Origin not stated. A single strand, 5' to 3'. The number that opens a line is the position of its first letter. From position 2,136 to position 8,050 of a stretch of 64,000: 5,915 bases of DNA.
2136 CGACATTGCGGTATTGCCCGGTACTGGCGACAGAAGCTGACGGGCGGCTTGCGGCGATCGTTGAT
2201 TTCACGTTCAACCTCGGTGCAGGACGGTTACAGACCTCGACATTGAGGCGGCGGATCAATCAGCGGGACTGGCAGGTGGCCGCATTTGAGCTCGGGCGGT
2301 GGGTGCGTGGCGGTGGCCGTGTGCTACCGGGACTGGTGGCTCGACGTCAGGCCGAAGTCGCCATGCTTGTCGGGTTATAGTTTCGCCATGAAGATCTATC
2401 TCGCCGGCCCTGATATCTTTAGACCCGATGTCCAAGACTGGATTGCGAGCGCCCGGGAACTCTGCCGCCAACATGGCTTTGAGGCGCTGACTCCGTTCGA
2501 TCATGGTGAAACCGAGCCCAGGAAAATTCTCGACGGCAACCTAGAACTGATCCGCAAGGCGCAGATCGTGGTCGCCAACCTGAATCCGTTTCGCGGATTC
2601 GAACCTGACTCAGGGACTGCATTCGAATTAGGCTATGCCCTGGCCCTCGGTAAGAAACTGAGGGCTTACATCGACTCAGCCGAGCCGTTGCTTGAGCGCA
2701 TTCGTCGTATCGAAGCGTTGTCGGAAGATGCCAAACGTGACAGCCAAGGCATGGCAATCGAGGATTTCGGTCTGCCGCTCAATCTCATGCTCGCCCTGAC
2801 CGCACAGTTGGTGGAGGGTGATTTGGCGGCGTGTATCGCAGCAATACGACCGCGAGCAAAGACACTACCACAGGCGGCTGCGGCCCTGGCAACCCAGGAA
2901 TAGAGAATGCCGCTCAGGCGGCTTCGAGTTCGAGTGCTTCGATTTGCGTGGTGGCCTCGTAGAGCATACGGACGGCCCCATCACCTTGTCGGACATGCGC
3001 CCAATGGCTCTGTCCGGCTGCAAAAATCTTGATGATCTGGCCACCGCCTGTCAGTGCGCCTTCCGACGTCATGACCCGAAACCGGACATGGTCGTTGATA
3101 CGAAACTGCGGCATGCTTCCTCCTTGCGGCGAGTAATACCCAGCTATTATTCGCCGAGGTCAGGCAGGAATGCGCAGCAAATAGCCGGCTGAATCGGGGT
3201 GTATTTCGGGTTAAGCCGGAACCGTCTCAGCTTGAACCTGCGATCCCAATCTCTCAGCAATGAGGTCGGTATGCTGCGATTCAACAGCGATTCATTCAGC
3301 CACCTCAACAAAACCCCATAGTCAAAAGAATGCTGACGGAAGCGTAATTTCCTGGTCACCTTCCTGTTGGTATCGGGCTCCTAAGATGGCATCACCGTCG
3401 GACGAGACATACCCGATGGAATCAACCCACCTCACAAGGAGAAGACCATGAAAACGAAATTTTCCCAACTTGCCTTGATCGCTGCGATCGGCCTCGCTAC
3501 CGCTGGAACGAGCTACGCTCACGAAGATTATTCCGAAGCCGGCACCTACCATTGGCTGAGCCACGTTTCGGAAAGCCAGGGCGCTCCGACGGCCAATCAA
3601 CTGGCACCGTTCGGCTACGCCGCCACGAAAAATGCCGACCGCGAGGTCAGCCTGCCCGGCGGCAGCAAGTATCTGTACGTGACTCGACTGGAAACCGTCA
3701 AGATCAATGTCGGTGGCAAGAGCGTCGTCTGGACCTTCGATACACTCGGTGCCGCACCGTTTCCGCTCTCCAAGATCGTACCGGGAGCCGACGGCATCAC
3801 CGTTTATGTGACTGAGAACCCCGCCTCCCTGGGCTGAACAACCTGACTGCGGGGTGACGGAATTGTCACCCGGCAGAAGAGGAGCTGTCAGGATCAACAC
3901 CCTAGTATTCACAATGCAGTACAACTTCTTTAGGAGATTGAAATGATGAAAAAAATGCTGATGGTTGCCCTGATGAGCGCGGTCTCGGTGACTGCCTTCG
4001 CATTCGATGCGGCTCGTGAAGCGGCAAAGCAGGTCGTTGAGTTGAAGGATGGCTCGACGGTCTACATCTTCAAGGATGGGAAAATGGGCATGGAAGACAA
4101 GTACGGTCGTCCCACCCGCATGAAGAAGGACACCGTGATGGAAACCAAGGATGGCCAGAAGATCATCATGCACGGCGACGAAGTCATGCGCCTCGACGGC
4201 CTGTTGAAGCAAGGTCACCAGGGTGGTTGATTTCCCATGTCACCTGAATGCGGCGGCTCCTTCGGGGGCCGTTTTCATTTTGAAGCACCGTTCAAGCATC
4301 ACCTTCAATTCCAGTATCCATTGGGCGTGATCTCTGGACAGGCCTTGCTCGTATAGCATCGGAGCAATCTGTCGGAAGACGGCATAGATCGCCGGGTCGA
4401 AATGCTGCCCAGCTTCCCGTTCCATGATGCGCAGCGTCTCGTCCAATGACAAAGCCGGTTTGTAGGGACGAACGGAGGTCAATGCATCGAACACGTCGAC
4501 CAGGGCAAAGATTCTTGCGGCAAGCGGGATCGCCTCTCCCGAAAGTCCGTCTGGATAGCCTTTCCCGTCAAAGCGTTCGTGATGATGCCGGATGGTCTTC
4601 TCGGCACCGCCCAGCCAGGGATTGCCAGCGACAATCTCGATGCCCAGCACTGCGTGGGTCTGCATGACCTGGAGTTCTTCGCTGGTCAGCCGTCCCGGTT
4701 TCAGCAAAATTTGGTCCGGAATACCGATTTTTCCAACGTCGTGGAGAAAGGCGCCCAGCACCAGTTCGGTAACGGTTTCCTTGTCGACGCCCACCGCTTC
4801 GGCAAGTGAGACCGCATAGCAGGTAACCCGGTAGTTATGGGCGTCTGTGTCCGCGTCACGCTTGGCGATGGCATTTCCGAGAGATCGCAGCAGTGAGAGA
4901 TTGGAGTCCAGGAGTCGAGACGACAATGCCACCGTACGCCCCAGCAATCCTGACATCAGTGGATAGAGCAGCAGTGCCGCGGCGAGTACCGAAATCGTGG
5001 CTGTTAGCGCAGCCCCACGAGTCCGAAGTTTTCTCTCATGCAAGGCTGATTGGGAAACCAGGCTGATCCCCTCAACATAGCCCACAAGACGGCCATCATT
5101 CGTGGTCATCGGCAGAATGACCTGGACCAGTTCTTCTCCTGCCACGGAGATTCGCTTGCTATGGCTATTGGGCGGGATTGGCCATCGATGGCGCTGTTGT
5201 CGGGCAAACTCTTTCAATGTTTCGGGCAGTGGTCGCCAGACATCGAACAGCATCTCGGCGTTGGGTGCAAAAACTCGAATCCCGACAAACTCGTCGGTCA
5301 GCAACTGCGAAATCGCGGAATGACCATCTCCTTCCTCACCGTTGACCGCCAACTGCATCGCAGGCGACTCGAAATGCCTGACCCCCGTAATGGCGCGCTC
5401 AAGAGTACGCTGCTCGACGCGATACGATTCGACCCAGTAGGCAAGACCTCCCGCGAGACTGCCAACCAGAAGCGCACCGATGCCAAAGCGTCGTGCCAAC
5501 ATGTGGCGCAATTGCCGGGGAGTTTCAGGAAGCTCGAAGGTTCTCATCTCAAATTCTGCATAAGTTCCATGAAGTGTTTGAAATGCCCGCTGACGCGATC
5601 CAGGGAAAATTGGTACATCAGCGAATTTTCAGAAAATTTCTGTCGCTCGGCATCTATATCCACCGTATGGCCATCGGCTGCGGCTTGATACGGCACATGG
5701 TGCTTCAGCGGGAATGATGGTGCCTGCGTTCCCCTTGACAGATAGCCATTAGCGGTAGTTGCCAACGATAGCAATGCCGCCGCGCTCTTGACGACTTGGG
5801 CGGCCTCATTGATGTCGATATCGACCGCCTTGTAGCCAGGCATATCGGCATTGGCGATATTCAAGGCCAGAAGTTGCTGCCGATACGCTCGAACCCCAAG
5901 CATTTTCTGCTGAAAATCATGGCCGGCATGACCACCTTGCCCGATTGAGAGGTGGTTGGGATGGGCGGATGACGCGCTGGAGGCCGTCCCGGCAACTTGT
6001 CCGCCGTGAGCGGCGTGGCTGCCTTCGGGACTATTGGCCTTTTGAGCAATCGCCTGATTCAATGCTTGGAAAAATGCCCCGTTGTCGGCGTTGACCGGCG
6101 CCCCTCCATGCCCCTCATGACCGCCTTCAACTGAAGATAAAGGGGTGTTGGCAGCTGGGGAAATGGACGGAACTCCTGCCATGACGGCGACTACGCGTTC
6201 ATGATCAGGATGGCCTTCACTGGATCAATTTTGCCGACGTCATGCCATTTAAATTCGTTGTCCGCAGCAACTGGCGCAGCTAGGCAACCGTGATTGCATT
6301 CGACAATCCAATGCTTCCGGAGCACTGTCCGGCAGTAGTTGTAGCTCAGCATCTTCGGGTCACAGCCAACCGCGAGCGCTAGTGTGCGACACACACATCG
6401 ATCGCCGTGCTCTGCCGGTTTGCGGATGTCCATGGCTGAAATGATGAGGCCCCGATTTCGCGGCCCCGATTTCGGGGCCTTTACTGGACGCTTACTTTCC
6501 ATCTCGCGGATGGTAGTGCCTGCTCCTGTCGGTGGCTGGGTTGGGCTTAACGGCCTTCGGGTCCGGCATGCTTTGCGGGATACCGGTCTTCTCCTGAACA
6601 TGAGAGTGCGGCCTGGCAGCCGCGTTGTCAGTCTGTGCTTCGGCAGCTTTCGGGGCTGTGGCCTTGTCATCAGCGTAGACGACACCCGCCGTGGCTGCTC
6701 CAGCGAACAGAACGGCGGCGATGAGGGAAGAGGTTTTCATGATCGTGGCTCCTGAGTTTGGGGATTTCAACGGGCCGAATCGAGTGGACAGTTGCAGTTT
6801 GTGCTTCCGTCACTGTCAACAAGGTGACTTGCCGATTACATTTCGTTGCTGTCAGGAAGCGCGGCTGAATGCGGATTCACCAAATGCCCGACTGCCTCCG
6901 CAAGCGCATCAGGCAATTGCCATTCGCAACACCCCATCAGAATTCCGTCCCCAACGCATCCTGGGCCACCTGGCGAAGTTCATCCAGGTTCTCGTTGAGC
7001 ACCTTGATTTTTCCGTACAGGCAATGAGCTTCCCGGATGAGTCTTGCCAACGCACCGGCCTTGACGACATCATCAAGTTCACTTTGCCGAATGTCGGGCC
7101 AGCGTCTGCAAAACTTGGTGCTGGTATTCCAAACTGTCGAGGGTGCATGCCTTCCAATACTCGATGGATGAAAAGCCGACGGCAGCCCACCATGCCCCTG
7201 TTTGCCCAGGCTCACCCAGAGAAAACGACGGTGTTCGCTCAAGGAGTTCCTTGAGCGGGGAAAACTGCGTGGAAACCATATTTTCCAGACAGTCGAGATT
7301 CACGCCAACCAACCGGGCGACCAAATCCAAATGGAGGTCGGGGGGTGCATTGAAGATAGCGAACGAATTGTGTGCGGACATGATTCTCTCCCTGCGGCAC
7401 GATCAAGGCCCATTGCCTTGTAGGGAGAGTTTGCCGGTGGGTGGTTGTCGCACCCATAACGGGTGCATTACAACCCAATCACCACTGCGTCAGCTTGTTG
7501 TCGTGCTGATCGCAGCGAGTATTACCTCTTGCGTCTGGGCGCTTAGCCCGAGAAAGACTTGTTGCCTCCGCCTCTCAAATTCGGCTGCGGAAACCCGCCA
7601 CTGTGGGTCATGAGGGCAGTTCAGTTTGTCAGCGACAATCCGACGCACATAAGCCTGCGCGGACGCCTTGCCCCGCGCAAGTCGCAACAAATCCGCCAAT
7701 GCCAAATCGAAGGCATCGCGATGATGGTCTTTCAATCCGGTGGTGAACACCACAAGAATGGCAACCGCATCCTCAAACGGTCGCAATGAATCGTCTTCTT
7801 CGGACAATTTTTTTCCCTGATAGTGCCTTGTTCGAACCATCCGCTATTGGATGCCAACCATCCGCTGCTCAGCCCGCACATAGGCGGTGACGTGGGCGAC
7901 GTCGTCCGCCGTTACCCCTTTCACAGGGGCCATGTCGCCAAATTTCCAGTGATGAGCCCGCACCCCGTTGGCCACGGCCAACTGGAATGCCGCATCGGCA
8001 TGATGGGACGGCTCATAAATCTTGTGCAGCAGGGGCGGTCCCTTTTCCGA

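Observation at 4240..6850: Orphan FlgB-like protein with a His/Gly-rich N-extension, translationally coupled to a transmembrane HD-GYP, in a putatively metal-regulated four-gene operon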

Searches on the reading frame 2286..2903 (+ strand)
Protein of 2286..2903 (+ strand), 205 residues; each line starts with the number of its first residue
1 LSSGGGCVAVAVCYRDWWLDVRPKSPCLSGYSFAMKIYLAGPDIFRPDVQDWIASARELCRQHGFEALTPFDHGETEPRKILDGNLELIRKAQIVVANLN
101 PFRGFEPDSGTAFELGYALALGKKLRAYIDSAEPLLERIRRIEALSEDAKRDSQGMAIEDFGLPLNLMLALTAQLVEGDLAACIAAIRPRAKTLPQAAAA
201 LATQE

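Call 66: search_protein_families(library=pfam, proteins=[window:2286-2903:+], max_evalue=10)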
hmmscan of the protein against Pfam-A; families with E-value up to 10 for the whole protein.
window:2286-2903:+ (205 aa): 2 families
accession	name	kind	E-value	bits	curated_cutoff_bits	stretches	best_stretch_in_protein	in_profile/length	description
PF05014.21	Nuc_deoxyrib_tr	-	1.6e-32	112.5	28.8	1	37-168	1-117/117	Nucleoside 2-deoxyribosyltransferase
PF15891.11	Nuc_deoxyri_tr2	-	0.00011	23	30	1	35-125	2-98/105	Nucleoside 2-deoxyribosyltransferase like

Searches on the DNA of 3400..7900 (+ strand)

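Call 5: search_dna_similar(query=window:3400-7900:+, collection=plasmids, mode=near, max_rows=25)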
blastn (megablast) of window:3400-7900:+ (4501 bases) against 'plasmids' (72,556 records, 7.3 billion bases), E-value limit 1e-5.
No match.

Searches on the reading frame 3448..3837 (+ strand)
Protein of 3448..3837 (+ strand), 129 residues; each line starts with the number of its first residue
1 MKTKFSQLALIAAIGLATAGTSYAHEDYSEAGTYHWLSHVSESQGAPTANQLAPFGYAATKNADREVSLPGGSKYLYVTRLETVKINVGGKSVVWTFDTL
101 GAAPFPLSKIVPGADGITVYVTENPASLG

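Call 3: search_protein_families(library=pfam, proteins=[window:3448-3837:+], max_evalue=1)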
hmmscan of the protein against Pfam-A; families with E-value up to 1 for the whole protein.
window:3448-3837:+ (129 aa): 1 family
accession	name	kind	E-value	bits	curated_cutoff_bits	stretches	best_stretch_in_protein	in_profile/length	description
PF16986.11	CzcE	-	2.5e-20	72.9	30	1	54-125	2-78/81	Heavy-metal resistance protein CzcE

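Call 4: search_protein_families(library=ncbifam, proteins=[window:3448-3837:+], max_evalue=1)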
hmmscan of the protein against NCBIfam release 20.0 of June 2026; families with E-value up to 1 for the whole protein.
window:3448-3837:+ (129 aa): 0 families

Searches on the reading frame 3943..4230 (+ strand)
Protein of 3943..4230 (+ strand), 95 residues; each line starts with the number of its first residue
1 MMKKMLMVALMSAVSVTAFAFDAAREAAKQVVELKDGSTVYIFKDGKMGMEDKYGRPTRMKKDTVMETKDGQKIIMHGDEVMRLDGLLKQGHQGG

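Call 3: search_protein_families(library=pfam, proteins=[window:3943-4230:+], max_evalue=1)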
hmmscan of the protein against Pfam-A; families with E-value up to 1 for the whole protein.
window:3943-4230:+ (95 aa): 3 families
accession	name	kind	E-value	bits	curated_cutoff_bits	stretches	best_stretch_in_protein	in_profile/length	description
PF11525.13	CopK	-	1.4e-30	105.2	23.8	1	25-92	2-69/70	Copper resistance protein K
PF06004.18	DUF903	-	0.0017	18.7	27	1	64-77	2-15/49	Bacterial protein of unknown function (DUF903)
PF22783.1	BapA_N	-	0.15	12.2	27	0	13-75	3-60/123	BapA, prefix-like domain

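Call 4: search_protein_families(library=ncbifam, proteins=[window:3943-4230:+], max_evalue=1)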
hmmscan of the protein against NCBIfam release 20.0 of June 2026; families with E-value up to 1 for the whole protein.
window:3943-4230:+ (95 aa): 9 families
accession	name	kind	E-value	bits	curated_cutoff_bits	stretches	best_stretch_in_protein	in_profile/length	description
NF033793.0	peri_CopK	exception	8.1e-41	138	123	1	1-90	1-88/88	periplasmic Cu(I)/Cu(II)-binding protein CopK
NF041701.1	Shig_StxB_2o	equivalog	0.00054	20.1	204.5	1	2-26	1-25/87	Shiga toxin Stx2o subunit B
NF033216.1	lipo_YgdI_YgdR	subfamily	0.01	15.7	42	1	63-79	22-38/71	YgdI/YgdR family lipoprotein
NF033660.0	Shiga_Stx2B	exception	0.013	15.6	165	1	2-26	1-25/87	Shiga toxin Stx2 subunit B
NF033677.1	biofilm_BapA_N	domain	0.022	14.6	35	0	25-42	42-59/64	BapA prefix-like domain-containing protein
NF040942.2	hypo_ExtJ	equivalog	0.07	13.5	52.5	1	2-65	1-63/77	selenite/tellurite reduction operon protein ExtJ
NF041704.1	Shig_StxB_2e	exception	0.092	12.8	203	1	2-26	1-25/87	Shiga toxin Stx2e subunit B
NF041691.1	Shig_StxB_2b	exception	0.12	12.5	201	1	2-26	1-25/87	Shiga toxin Stx2b subunit B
NF053838.1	hit_Bd0108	equivalog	0.65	10.5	40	1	2-29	1-28/94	predatory lifecycle switch protein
